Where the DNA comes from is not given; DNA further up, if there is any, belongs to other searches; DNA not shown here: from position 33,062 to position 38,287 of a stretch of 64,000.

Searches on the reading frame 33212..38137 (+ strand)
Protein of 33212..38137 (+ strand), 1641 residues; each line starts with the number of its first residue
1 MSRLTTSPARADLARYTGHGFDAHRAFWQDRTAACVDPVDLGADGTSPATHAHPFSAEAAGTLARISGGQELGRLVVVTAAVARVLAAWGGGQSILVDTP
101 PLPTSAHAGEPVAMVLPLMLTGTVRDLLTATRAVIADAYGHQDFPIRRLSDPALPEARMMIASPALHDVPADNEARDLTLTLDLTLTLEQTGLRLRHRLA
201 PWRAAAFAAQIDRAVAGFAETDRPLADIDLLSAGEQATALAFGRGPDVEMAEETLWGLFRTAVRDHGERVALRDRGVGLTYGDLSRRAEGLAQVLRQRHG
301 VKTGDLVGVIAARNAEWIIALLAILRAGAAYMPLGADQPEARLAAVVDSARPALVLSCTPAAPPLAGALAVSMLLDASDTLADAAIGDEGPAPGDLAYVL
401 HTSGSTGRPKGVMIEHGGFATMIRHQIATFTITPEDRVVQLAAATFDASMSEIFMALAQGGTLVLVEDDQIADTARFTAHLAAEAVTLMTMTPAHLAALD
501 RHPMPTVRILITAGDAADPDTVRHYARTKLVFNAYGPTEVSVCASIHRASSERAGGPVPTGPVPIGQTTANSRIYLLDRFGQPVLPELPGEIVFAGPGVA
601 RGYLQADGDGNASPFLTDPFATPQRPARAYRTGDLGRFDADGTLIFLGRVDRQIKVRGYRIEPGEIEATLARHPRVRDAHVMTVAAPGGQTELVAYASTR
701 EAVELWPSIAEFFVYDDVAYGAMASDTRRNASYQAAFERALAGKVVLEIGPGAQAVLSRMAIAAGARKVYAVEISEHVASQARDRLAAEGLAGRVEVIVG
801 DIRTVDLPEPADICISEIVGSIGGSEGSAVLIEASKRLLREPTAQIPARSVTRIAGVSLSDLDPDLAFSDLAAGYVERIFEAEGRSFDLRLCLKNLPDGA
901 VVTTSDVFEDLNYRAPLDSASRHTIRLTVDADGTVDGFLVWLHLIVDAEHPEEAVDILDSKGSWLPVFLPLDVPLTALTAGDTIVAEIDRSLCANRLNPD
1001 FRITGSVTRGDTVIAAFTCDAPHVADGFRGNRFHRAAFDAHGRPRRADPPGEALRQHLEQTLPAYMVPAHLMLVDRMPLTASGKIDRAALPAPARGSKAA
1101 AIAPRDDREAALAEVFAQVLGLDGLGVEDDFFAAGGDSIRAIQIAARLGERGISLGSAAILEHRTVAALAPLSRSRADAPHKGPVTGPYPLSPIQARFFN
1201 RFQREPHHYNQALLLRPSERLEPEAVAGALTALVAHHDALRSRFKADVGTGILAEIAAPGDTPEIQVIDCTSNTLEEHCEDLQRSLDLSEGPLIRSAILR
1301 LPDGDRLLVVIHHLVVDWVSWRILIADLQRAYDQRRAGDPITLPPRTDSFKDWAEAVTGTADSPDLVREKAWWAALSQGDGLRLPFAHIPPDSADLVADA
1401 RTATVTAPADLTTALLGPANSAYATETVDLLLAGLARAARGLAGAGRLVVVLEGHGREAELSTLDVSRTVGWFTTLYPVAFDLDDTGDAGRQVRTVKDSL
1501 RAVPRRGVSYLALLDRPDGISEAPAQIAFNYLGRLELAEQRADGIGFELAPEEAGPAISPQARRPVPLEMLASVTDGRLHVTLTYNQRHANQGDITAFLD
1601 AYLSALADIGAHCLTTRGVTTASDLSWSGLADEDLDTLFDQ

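Call 6: search_protein_families(library=pfam, proteins=[window:33212-38137:+], max_evalue=0.00001)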
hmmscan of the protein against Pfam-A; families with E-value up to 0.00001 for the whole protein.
window:33212-38137:+ (1641 aa): 6 families
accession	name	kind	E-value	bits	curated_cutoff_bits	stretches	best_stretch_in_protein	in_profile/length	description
PF00501.34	AMP-binding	-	4.1e-71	240.2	29.9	1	259-604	1-384/384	AMP-binding enzyme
PF00668.25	Condensation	-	7.9e-61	206.6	30.6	1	1187-1615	3-439/456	Condensation domain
PF00550.31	PP-binding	-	1.6e-13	51.1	20.8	1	1111-1170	2-64/67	Phosphopantetheine attachment site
PF13193.12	AMP-binding_C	-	3.1e-09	38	24.5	0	1052-1084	44-76/76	AMP-binding enzyme C-terminal domain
PF13649.12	Methyltransf_25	-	1.7e-07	32.3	27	1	746-816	1-70/97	Methyltransferase domain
PF05185.22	PRMT5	-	3.5e-07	30.7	22.9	1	750-842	75-166/171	PRMT5 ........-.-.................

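Call 20: find_encoding_contigs(protein=window:33212-38137:+, flank=10000, max_places=10)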
Protein window:33212-38137:+ (1641 aa): 16 contigs read that carry it; 10 places shown.
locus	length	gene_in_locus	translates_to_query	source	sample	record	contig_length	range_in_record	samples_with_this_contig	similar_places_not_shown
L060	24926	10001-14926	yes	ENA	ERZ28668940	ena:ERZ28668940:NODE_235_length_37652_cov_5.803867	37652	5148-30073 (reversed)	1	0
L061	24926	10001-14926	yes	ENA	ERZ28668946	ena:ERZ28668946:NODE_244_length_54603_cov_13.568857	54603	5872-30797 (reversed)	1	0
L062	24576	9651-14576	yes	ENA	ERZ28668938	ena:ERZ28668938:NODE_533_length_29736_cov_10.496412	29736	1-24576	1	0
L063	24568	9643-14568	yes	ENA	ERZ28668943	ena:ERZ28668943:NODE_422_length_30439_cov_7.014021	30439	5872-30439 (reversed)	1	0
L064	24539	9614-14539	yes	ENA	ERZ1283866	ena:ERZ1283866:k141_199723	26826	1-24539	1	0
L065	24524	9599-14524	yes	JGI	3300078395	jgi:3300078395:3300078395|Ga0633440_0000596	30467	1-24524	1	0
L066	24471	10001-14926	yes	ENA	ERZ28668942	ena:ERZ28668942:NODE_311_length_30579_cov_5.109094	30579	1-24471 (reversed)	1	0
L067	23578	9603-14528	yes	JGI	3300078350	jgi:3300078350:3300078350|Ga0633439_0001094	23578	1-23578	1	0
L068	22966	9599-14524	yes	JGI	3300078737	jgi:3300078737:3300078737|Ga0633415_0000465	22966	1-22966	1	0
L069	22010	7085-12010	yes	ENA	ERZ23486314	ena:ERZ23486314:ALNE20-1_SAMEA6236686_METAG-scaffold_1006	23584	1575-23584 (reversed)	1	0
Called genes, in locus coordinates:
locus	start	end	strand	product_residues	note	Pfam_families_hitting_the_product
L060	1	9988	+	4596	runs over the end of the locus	PF00501:AMP-binding, PF13193:AMP-binding_C, PF00550:PP-binding, PF00668:Condensation, PF00501:AMP-binding, PF00550:PP-binding, PF00668:Condensation, PF00501:AMP-binding, +9 more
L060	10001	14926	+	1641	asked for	-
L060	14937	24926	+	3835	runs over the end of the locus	PF00668:Condensation, PF00501:AMP-binding, PF00550:PP-binding, PF00668:Condensation, PF00501:AMP-binding, PF00550:PP-binding, PF00668:Condensation, PF00501:AMP-binding, +4 more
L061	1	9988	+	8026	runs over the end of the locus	-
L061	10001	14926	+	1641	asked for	-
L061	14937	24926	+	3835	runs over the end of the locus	PF00668:Condensation, PF00501:AMP-binding, PF00550:PP-binding, PF00668:Condensation, PF00501:AMP-binding, PF00550:PP-binding, PF00668:Condensation, PF00501:AMP-binding, +4 more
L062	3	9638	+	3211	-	?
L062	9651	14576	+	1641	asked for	-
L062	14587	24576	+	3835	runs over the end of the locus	PF00668:Condensation, PF00501:AMP-binding, PF00550:PP-binding, PF00668:Condensation, PF00501:AMP-binding, PF00550:PP-binding, PF00668:Condensation, PF00501:AMP-binding, +4 more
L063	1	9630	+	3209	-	?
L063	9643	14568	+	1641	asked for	-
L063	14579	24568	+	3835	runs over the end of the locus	PF00668:Condensation, PF00501:AMP-binding, PF00550:PP-binding, PF00668:Condensation, PF00501:AMP-binding, PF00550:PP-binding, PF00668:Condensation, PF00501:AMP-binding, +4 more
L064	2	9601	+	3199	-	?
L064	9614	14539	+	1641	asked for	-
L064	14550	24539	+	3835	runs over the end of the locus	PF00668:Condensation, PF00501:AMP-binding, PF00550:PP-binding, PF00668:Condensation, PF00501:AMP-binding, PF00550:PP-binding, PF00668:Condensation, PF00501:AMP-binding, +4 more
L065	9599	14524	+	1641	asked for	-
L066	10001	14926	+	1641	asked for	-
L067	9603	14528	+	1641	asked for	-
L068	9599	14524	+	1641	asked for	-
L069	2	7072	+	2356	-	?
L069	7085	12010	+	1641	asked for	-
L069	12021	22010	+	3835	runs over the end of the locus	PF00668:Condensation, PF00501:AMP-binding, PF00550:PP-binding, PF00668:Condensation, PF00501:AMP-binding, PF00550:PP-binding, PF00668:Condensation, PF00501:AMP-binding, +4 more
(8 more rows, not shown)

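Call 58: find_homologous_proteins(query=window:33212-38137:+, max_evalue=1e-50)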
Query window:33212-38137:+ (1641 aa): 2347 proteins with E <= 1e-50 among 8000 candidates; the best 120 are listed.
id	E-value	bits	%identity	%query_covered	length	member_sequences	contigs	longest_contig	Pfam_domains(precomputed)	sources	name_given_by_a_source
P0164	0.0e+0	1921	59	100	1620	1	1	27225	PF00668.26,PF05185.23,PF13649.13,PF00550.32,PF00501.35,PF13193.13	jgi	jgi:amino acid adenylation domain-containing protein/non-ribosomal peptide synthase protein (TIGR017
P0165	0.0e+0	1847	56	99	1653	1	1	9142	PF00668.26,PF13649.13,PF00550.32,PF00501.35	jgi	jgi:amino acid adenylation domain-containing protein/non-ribosomal peptide synthase protein (TIGR017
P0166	0.0e+0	1841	57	99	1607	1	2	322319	PF00668.26,PF05185.23,PF13649.13,PF00550.32,PF00501.35,PF13193.13,PF08241.19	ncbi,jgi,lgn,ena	jgi:amino acid adenylation domain-containing protein/non-ribosomal peptide synthase protein (TIGR017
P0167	0.0e+0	1833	56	100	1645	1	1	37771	PF00668.26,PF13649.13,PF00550.32,PF00501.35,PF13193.13,PF08241.19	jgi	jgi:amino acid adenylation domain-containing protein/non-ribosomal peptide synthase protein (TIGR017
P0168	0.0e+0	1811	56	100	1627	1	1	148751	PF00668.26,PF05185.23,PF13649.13,PF00550.32,PF00501.35,PF13193.13,PF08241.19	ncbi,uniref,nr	ncbi:non-ribosomal peptide synthetase [Acidisphaera sp. S103]|uniref:non-ribosomal peptide synthetas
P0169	0.0e+0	1798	56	99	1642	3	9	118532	PF00668.26,PF05185.23,PF13649.13,PF00550.32,PF00501.35,PF13193.13,PF08241.19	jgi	jgi:amino acid adenylation domain-containing protein/non-ribosomal peptide synthase protein (TIGR017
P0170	0.0e+0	1754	55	100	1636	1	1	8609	PF00668.26,PF05185.23,PF13649.13,PF00550.32,PF00501.35,PF08241.19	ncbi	ncbi:MAG TPA: amino acid adenylation domain-containing protein [Rhodopila sp.]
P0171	0.0e+0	1730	55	99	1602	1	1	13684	PF00668.26,PF05185.23,PF13649.13,PF00550.32,PF00501.35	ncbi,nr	ncbi:MAG: hypothetical protein JWP20_1874 [Roseomonas sp.]|nr:hypothetical protein [Roseomonas sp.]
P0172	0.0e+0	1717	56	94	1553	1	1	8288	PF00668.26,PF05185.23,PF13649.13,PF00550.32,PF00501.35,PF08241.19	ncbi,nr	ncbi:MAG TPA: amino acid adenylation domain-containing protein, partial [Rhodopila sp.]|nr:amino aci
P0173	0.0e+0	1696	55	99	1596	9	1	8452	PF00668.26,PF05185.23,PF13649.13,PF00550.32,PF00501.35,PF13193.13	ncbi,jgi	jgi:amino acid adenylation domain-containing protein/non-ribosomal peptide synthase protein (TIGR017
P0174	0.0e+0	1652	53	99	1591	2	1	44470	PF00668.26,PF05185.23,PF13649.13,PF00550.32,PF00501.35,PF13193.13,PF08241.19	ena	-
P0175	0.0e+0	1635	52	99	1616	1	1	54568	PF00668.26,PF05185.23,PF13649.13,PF00550.32,PF00501.35,PF13193.13,PF08241.19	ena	-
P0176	0.0e+0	1416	47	99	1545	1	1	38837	PF00668.26,PF05185.23,PF13649.13,PF00550.32,PF00501.35,PF13193.13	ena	-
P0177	0.0e+0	1206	43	99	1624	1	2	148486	PF00668.26,PF00550.32,PF00501.35,PF13193.13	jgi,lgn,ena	-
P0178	0.0e+0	1153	37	99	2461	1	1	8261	PF00668.26,PF13649.13,PF00550.32,PF00501.35,PF13193.13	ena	-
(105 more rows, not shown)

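Call 59: find_encoding_contigs(protein=P0168, flank=10000, max_places=2)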
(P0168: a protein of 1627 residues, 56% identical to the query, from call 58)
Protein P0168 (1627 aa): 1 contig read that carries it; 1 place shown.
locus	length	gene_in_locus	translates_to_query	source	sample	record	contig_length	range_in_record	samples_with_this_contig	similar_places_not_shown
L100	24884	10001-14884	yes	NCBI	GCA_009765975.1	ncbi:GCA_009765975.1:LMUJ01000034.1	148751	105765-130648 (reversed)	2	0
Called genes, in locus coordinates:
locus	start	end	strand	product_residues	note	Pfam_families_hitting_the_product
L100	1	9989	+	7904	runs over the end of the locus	PF00109:ketoacyl-synt, PF02801:Ketoacyl-synt_C, PF16197:KAsynt_C_assoc, PF22621:CurL-like_PKS_C, PF00698:Acyl_transf_1, PF08242:Methyltransf_12, PF13489:Methyltransf_23, PF00550:PP-binding, +24 more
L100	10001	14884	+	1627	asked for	PF13193:AMP-binding_C (faint), PF00501:AMP-binding, PF05185:PRMT5 (weak), PF08241:Methyltransf_11 (weak), PF13649:Methyltransf_25 (weak), PF00550:PP-binding, PF00668:Condensation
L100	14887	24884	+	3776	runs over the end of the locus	PF00668:Condensation, PF00501:AMP-binding, PF00550:PP-binding, PF00668:Condensation, PF00501:AMP-binding, PF00550:PP-binding, PF00668:Condensation, PF00501:AMP-binding, +5 more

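Call 60: find_encoding_contigs(protein=P0166, flank=10000, max_places=2)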
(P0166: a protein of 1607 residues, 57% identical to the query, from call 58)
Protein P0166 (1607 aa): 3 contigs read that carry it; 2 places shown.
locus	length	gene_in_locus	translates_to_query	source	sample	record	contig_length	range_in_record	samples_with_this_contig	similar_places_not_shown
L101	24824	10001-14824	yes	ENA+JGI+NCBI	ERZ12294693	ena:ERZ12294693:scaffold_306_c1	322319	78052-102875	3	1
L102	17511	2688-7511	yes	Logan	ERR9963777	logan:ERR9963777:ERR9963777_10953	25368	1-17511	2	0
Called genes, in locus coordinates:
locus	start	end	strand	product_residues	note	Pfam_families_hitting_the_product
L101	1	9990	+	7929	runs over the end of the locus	PF00109:ketoacyl-synt, PF02801:Ketoacyl-synt_C, PF16197:KAsynt_C_assoc, PF22621:CurL-like_PKS_C, PF00698:Acyl_transf_1, PF08242:Methyltransf_12, PF13489:Methyltransf_23, PF13649:Methyltransf_25, +24 more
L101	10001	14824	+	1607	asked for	PF00501:AMP-binding, PF13193:AMP-binding_C (faint), PF05185:PRMT5 (weak), PF08241:Methyltransf_11 (weak), PF13649:Methyltransf_25 (weak), PF00550:PP-binding, PF00668:Condensation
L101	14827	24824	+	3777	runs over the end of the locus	PF00668:Condensation, PF00501:AMP-binding, PF00550:PP-binding, PF00668:Condensation, PF00501:AMP-binding, PF00550:PP-binding, PF00668:Condensation, PF00501:AMP-binding, +6 more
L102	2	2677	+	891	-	?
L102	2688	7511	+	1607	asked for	PF00501:AMP-binding, PF13193:AMP-binding_C (faint), PF05185:PRMT5 (weak), PF08241:Methyltransf_11 (weak), PF13649:Methyltransf_25 (weak), PF00550:PP-binding, PF00668:Condensation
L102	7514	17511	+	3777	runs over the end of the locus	PF00668:Condensation, PF00501:AMP-binding, PF00550:PP-binding, PF00668:Condensation, PF00501:AMP-binding, PF00550:PP-binding, PF00668:Condensation, PF00501:AMP-binding, +6 more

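Call 61: find_encoding_contigs(protein=P0169, flank=10000, max_places=2)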
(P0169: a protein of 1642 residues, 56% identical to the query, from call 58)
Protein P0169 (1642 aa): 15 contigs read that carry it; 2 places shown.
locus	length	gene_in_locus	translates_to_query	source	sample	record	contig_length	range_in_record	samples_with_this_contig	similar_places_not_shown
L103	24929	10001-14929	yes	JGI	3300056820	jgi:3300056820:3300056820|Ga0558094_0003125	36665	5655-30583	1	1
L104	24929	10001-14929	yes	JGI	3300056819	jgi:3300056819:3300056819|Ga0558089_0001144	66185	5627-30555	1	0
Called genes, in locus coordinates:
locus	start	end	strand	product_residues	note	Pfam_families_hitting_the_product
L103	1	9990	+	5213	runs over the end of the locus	?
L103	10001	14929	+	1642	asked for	PF13193:AMP-binding_C (faint), PF00501:AMP-binding, PF05185:PRMT5 (weak), PF08241:Methyltransf_11 (weak), PF13649:Methyltransf_25 (weak), PF00550:PP-binding, PF00668:Condensation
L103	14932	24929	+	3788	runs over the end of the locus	PF00668:Condensation, PF00501:AMP-binding, PF00550:PP-binding, PF00668:Condensation, PF00501:AMP-binding, PF00550:PP-binding, PF00668:Condensation, PF00501:AMP-binding, +5 more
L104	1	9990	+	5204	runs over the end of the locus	?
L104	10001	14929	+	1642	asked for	PF13193:AMP-binding_C (faint), PF00501:AMP-binding, PF05185:PRMT5 (weak), PF08241:Methyltransf_11 (weak), PF13649:Methyltransf_25 (weak), PF00550:PP-binding, PF00668:Condensation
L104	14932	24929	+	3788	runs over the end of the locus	PF00668:Condensation, PF00501:AMP-binding, PF00550:PP-binding, PF00668:Condensation, PF00501:AMP-binding, PF00550:PP-binding, PF00668:Condensation, PF00501:AMP-binding, +5 more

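Call 76: find_encoding_contigs(protein=P0176, flank=10000, max_places=1)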
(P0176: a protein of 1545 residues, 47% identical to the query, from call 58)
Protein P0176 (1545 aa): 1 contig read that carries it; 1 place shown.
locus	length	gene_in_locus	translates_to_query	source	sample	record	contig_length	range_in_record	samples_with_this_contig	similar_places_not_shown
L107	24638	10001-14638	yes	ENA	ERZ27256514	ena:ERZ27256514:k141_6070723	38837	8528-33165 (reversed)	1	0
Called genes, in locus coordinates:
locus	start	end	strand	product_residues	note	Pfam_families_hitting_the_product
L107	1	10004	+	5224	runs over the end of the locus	?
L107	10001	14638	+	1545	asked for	PF00501:AMP-binding, PF13193:AMP-binding_C (faint), PF05185:PRMT5 (weak), PF13649:Methyltransf_25 (weak), PF00550:PP-binding, PF00668:Condensation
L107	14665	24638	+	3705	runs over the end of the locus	PF00668:Condensation, PF00501:AMP-binding, PF00550:PP-binding, PF00668:Condensation, PF00501:AMP-binding, PF00550:PP-binding, PF00668:Condensation, PF00501:AMP-binding, +5 more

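Call 77: find_encoding_contigs(protein=P0177, flank=10000, max_places=1)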
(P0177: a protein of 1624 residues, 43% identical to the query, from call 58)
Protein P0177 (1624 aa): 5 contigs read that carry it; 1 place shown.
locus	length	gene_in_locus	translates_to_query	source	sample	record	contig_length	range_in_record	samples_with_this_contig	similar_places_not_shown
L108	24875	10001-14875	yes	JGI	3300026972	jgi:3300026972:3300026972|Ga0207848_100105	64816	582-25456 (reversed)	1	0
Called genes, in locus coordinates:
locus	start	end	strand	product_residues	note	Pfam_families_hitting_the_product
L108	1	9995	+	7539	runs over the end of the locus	PF00109:ketoacyl-synt, PF02801:Ketoacyl-synt_C, PF16197:KAsynt_C_assoc, PF22621:CurL-like_PKS_C, PF00698:Acyl_transf_1, PF08242:Methyltransf_12, PF13489:Methyltransf_23, PF00550:PP-binding, +21 more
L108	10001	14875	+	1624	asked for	PF00501:AMP-binding, PF13193:AMP-binding_C (faint), PF00550:PP-binding, PF00668:Condensation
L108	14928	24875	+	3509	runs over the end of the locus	?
